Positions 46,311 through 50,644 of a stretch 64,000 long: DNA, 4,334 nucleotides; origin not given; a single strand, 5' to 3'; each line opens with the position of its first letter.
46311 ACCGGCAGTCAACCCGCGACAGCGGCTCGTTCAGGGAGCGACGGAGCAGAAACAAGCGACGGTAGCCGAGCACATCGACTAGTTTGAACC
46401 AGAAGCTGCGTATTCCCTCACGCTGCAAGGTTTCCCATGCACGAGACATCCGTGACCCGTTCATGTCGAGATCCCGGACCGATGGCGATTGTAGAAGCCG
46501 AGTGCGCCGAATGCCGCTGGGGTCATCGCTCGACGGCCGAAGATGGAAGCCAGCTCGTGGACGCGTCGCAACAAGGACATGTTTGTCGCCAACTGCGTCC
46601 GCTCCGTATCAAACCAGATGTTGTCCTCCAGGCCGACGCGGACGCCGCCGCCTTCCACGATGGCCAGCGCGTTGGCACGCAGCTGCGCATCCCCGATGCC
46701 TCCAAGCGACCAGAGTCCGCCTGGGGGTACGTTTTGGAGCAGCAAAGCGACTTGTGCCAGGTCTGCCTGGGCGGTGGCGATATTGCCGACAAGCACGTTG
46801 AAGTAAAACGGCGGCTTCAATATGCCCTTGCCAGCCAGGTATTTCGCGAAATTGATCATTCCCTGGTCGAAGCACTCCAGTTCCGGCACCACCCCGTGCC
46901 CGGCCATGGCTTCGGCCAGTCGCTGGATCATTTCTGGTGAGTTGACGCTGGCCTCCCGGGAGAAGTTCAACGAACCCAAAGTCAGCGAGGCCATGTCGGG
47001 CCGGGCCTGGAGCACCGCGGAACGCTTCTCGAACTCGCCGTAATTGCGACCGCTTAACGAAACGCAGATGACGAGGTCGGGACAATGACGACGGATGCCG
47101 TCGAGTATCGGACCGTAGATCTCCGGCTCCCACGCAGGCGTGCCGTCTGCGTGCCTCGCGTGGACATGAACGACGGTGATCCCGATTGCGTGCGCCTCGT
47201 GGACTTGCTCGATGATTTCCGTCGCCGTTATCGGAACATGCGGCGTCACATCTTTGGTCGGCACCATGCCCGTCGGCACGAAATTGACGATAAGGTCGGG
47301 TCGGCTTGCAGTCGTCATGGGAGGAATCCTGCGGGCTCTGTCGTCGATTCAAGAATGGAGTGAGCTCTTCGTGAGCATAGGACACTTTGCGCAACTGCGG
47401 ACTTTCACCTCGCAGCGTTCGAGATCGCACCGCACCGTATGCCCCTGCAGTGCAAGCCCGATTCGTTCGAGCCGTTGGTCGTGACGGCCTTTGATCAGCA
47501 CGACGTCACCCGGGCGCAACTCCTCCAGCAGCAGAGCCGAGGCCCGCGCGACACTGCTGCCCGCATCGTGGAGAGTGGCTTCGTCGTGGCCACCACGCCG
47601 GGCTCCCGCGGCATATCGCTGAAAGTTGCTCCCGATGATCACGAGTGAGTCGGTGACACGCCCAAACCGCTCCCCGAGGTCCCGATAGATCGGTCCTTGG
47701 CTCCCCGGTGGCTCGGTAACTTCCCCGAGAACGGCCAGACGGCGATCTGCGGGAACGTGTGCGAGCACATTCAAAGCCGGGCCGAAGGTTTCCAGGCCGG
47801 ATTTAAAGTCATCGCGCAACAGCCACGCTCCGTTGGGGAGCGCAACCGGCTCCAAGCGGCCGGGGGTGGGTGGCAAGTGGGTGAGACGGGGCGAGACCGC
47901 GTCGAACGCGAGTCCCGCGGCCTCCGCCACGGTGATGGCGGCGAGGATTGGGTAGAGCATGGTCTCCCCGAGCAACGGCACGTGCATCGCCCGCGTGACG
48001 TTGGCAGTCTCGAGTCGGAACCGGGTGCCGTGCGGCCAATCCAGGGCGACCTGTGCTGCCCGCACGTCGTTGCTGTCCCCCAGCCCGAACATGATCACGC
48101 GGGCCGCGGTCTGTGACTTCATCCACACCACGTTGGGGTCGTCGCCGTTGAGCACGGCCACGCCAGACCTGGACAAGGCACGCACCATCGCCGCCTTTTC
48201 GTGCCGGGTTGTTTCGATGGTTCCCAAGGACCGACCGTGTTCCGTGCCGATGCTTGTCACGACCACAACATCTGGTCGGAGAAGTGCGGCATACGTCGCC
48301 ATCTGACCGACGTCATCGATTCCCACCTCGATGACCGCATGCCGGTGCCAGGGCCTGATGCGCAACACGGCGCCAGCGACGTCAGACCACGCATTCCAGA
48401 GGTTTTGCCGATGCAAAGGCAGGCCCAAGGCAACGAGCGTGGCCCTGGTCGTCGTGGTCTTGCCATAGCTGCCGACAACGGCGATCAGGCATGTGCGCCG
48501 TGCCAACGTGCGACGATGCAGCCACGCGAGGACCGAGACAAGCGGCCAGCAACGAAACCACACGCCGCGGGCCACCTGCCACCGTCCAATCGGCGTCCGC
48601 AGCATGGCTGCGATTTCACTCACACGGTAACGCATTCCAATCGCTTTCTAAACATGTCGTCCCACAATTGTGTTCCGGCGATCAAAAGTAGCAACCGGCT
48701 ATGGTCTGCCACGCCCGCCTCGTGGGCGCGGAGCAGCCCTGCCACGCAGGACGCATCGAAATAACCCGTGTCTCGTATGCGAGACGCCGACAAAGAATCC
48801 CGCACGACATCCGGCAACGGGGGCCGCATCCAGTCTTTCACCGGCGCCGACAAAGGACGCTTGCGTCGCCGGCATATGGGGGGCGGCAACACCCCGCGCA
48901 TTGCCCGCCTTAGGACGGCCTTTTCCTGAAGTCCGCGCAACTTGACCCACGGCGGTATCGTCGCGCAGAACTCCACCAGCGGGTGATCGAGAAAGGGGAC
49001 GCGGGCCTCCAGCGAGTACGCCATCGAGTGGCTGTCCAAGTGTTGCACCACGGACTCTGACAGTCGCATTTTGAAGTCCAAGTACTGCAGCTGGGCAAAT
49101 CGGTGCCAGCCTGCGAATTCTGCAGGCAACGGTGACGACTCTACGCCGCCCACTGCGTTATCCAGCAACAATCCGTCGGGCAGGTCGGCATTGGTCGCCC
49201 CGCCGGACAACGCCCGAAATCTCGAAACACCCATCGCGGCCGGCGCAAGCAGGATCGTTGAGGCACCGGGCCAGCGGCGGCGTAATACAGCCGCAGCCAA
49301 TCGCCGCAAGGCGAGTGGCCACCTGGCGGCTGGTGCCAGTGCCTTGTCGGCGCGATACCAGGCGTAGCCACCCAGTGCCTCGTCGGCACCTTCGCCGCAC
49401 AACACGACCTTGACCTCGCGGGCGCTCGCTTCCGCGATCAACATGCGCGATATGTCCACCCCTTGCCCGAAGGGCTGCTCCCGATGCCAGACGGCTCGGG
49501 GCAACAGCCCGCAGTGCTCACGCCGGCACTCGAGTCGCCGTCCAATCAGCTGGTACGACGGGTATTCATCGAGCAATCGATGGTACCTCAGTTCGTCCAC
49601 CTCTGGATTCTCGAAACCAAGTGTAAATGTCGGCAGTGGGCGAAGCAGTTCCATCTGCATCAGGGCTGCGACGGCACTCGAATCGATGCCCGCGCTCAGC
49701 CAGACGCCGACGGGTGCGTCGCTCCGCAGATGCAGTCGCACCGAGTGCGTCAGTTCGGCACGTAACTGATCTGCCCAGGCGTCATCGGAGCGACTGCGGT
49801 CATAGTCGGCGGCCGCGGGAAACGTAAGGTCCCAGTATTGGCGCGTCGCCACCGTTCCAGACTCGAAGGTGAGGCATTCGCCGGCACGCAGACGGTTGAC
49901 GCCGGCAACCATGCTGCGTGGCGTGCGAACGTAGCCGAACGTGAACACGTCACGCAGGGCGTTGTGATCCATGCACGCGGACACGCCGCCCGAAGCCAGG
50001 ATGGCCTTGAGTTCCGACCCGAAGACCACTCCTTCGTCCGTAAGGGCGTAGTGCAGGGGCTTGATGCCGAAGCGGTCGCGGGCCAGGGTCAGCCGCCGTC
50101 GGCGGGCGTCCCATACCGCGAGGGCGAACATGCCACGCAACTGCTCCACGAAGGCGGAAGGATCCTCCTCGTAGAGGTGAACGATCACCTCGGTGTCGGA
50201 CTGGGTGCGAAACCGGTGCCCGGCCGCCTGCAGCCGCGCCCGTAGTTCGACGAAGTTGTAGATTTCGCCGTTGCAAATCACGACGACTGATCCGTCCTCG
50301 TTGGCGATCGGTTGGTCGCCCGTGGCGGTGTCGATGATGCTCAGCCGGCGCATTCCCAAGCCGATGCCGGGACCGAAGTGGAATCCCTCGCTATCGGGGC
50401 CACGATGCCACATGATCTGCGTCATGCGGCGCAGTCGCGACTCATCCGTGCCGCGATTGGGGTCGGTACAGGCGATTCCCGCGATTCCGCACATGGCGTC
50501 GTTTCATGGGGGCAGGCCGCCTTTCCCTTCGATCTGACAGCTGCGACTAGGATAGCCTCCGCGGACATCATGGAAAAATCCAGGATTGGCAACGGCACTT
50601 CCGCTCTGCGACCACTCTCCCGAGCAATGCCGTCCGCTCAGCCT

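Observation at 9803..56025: Glycan-gene modules are separated by a small recurring set of repeats, IS relics and gene relics (cassette-array-like mosaic)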

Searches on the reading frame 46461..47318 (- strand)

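Call 7: search_protein_families(library=pfam, proteins=[window:46461-47318:-])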
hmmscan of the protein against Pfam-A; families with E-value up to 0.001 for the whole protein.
window:46461-47318:- (285 aa): 1 family
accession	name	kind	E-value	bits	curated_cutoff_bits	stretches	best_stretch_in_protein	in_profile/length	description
PF05853.18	BKACE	-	5.9e-77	259.1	24.8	1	9-269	2-267/274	beta-keto acid cleavage enzyme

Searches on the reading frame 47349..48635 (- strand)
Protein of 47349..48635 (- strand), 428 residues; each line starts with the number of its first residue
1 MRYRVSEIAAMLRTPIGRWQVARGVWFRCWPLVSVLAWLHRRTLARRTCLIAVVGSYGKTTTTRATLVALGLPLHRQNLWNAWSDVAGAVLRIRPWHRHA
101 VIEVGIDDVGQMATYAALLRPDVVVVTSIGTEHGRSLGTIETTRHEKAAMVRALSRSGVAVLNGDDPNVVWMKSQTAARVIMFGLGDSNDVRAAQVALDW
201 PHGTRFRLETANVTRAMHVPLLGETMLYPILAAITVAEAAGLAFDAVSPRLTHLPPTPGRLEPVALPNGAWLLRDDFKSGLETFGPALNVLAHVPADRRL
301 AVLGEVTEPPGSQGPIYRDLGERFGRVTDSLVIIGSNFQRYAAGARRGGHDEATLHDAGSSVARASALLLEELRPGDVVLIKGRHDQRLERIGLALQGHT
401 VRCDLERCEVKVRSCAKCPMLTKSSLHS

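Call 7: search_protein_families(library=pfam, proteins=[window:47349-48635:-])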
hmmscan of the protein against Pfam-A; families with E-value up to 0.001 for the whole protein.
window:47349-48635:- (428 aa): 2 families
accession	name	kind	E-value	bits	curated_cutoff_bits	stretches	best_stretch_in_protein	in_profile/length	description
PF08245.18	Mur_ligase_M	-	1.3e-21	77.9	24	1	54-237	2-200/200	Mur ligase middle domain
PF02875.26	Mur_ligase_C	-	1.6e-08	35.9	28.4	1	259-384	1-126/127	Mur ligase, glutamate ligase domain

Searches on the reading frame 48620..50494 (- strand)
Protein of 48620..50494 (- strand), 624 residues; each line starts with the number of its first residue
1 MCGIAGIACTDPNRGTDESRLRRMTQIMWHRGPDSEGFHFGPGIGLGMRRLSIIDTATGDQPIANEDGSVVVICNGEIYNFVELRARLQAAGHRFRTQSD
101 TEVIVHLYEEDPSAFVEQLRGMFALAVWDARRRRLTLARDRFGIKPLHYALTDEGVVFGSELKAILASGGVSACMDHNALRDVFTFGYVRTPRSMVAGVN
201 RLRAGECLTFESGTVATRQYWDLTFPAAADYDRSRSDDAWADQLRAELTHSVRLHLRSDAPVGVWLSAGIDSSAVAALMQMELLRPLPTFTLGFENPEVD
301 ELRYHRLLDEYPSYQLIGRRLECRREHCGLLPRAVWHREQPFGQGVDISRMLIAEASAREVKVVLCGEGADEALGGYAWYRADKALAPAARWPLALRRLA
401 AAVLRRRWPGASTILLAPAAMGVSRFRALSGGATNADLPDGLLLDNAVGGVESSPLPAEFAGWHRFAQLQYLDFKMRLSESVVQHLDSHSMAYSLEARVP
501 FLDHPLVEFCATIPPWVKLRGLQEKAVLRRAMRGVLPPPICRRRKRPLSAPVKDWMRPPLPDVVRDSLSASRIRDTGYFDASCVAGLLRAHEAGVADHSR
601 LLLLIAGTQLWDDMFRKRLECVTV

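Call 7: search_protein_families(library=pfam, proteins=[window:48620-50494:-])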
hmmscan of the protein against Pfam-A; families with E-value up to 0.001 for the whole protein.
window:48620-50494:- (624 aa): 3 families
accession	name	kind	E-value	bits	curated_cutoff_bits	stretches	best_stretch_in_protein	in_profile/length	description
PF00733.27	Asn_synthase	-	7.5e-84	282.8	21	1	243-612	1-353/354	Asparagine synthase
PF13537.11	GATase_7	-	3.8e-47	159.8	25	1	49-167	2-123/123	Glutamine amidotransferase domain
PF13522.11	GATase_6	-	1.6e-40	138.5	27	1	33-161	1-130/130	Glutamine amidotransferase domain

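Call 19: find_encoding_contigs(protein=window:48620-50494:-, flank=10000, max_places=10)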
Protein window:48620-50494:- (624 aa): 4 contigs read that carry it; 3 places shown.
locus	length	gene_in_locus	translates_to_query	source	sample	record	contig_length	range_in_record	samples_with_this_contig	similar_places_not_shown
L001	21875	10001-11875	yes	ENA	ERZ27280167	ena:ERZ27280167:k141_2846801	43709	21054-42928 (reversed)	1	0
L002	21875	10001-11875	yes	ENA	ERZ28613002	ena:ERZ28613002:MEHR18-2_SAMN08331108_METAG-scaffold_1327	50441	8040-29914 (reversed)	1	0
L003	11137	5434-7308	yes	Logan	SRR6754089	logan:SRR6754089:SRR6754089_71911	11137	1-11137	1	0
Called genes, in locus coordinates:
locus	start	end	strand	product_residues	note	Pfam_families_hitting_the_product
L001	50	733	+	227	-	PF16316:DUF4956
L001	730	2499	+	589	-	PF08757:CotH, PF03633:Glyco_hydro_65C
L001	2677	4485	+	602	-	PF13229:Beta_helix (faint)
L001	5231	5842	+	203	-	PF13578:Methyltransf_24 (weak)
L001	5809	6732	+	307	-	PF00535:Glycos_transf_2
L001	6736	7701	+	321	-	PF00535:Glycos_transf_2 (weak)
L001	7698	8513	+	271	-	PF13578:Methyltransf_24 (weak)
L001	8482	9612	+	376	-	PF04577:Glyco_transf_61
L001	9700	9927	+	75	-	-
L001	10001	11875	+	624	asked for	PF13522:GATase_6, PF13537:GATase_7, PF00733:Asn_synthase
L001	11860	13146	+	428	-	PF08245:Mur_ligase_M, PF02875:Mur_ligase_C (weak)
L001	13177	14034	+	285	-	PF05853:BKACE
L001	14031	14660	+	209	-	PF00583:Acetyltransf_1, PF13673:Acetyltransf_10, PF13508:Acetyltransf_7 (weak)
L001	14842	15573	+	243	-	PF02585:PIG-L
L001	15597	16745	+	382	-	PF13439:Glyco_transf_4, PF13477:Glyco_trans_4_2, PF13579:Glyco_trans_4_4, PF20706:GT4-conflict, PF00534:Glycos_transf_1, PF13692:Glyco_trans_1_4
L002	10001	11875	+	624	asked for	PF13522:GATase_6, PF13537:GATase_7, PF00733:Asn_synthase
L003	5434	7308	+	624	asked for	PF13522:GATase_6, PF13537:GATase_7, PF00733:Asn_synthase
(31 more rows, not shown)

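Call 57: find_homologous_proteins(query=window:48620-50494:-, max_evalue=1e-150)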
Query window:48620-50494:- (624 aa): 359 proteins with E <= 1e-150 among 8000 candidates; the best 120 are listed.
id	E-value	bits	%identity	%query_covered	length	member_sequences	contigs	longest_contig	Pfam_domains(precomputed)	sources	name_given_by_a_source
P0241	0.0e+0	1369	95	100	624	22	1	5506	PF00733.28,PF13522.12,PF13537.12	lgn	-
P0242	0.0e+0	1240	87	100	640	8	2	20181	PF00733.28,PF13522.12,PF13537.12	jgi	-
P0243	0.0e+0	1154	88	92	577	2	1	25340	PF00733.28,PF13522.12,PF13537.12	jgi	-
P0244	2.3e-295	999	71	100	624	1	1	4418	PF00733.28,PF13522.12,PF13537.12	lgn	-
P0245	3.0e-291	986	71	99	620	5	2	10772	PF00733.28,PF13522.12,PF13537.12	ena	-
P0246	4.2e-290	982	69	99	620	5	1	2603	PF00733.28,PF13522.12,PF13537.12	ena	-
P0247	3.8e-288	975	69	99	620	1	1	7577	PF00733.28,PF13522.12,PF13537.12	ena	-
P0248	1.3e-251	855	59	99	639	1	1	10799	PF00733.28,PF13522.12,PF13537.12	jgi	jgi:asparagine synthase (glutamine-hydrolysing)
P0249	3.1e-250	850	61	99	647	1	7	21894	PF00733.28,PF13522.12,PF13537.12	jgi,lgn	jgi:asparagine synthase (glutamine-hydrolysing)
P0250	6.8e-249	846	62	100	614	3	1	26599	PF00733.28,PF13522.12,PF13537.12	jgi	-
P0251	5.0e-244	830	62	99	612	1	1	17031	PF00733.28,PF13522.12,PF13537.12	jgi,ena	-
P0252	7.4e-243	826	59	100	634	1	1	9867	PF00733.28,PF13522.12,PF13537.12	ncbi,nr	ncbi:MAG TPA: asparagine synthase (glutamine-hydrolyzing) [Acidobacteriota bacterium]|nr:asparagine 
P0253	1.0e-242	825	59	100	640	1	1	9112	PF00733.28,PF13522.12,PF13537.12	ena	-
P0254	2.2e-242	824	60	97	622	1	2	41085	PF00733.28,PF13522.12,PF13537.12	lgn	-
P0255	8.6e-242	822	61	99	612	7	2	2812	PF00733.28,PF13522.12,PF13537.12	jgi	-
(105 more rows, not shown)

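Call 59: find_encoding_contigs(protein=P0243, flank=10000, max_places=3)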
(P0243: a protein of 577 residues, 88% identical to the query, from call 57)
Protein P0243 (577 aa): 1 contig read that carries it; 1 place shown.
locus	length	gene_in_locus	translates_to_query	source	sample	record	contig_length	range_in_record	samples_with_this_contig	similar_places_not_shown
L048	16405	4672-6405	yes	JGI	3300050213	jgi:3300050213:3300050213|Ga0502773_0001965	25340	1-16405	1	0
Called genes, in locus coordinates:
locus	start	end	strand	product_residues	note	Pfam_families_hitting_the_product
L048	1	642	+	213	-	?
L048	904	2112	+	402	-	PF00009:GTP_EFTU, PF03144:GTP_EFTU_D2, PF03143:GTP_EFTU_D3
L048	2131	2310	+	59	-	PF00471:Ribosomal_L33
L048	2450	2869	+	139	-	PF00584:SecE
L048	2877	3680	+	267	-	PF02357:NusG, PF00467:KOW (weak)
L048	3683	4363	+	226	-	-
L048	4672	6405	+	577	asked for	PF13522:GATase_6, PF13537:GATase_7, PF00733:Asn_synthase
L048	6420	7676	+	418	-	PF08245:Mur_ligase_M, PF02875:Mur_ligase_C (weak)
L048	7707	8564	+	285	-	PF05853:BKACE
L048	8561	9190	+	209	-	PF00583:Acetyltransf_1, PF13673:Acetyltransf_10, PF13527:Acetyltransf_9 (weak), PF13508:Acetyltransf_7 (weak)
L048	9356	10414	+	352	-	PF05235:CHAD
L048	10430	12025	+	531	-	PF00587:tRNA-synt_2b, PF03129:HGTP_anticodon, PF09180:ProRS-C_1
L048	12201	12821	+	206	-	-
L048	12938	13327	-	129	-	-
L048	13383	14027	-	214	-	PF00581:Rhodanese, PF11127:YgaP-like_TM (weak)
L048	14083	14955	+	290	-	PF04542:Sigma70_r2, PF08281:Sigma70_r4_2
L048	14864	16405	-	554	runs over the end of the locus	PF00133:tRNA-synt_1, PF01406:tRNA-synt_1e (weak), PF09334:tRNA-synt_1g, PF00133:tRNA-synt_1 (weak)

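Call 60: find_encoding_contigs(protein=P0242, flank=10000, max_places=3)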
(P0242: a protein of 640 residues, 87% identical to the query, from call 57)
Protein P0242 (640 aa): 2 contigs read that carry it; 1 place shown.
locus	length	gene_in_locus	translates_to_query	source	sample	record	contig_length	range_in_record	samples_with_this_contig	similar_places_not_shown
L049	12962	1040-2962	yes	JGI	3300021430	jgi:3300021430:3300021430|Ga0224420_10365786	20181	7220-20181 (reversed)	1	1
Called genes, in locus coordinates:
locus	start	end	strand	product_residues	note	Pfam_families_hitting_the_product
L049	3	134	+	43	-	?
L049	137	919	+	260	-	-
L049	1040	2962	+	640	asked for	PF13522:GATase_6, PF13537:GATase_7, PF00733:Asn_synthase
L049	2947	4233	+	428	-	PF08245:Mur_ligase_M, PF02875:Mur_ligase_C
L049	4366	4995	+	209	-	PF00583:Acetyltransf_1 (weak), PF13673:Acetyltransf_10 (weak)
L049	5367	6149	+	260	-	PF05235:CHAD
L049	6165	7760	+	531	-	PF00587:tRNA-synt_2b, PF03129:HGTP_anticodon, PF09180:ProRS-C_1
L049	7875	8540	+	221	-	-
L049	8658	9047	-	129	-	-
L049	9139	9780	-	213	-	PF00581:Rhodanese, PF11127:YgaP-like_TM (weak)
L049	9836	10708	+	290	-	PF04542:Sigma70_r2, PF08281:Sigma70_r4_2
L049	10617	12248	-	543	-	PF00133:tRNA-synt_1, PF01406:tRNA-synt_1e, PF09334:tRNA-synt_1g, PF00133:tRNA-synt_1 (weak)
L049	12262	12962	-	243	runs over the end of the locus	-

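Call 70: find_encoding_contigs(protein=P0241, flank=10000, max_places=4)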
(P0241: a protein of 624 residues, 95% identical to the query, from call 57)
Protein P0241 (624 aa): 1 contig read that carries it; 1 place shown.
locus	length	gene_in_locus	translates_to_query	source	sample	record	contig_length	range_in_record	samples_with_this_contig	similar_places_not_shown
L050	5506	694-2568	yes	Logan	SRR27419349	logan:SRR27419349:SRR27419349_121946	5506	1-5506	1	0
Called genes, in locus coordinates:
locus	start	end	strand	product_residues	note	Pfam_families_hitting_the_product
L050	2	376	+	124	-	?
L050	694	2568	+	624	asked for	PF13522:GATase_6, PF13537:GATase_7, PF00733:Asn_synthase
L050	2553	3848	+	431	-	PF08245:Mur_ligase_M, PF02875:Mur_ligase_C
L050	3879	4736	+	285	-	PF05853:BKACE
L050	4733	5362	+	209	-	PF00583:Acetyltransf_1, PF13673:Acetyltransf_10, PF13508:Acetyltransf_7 (weak)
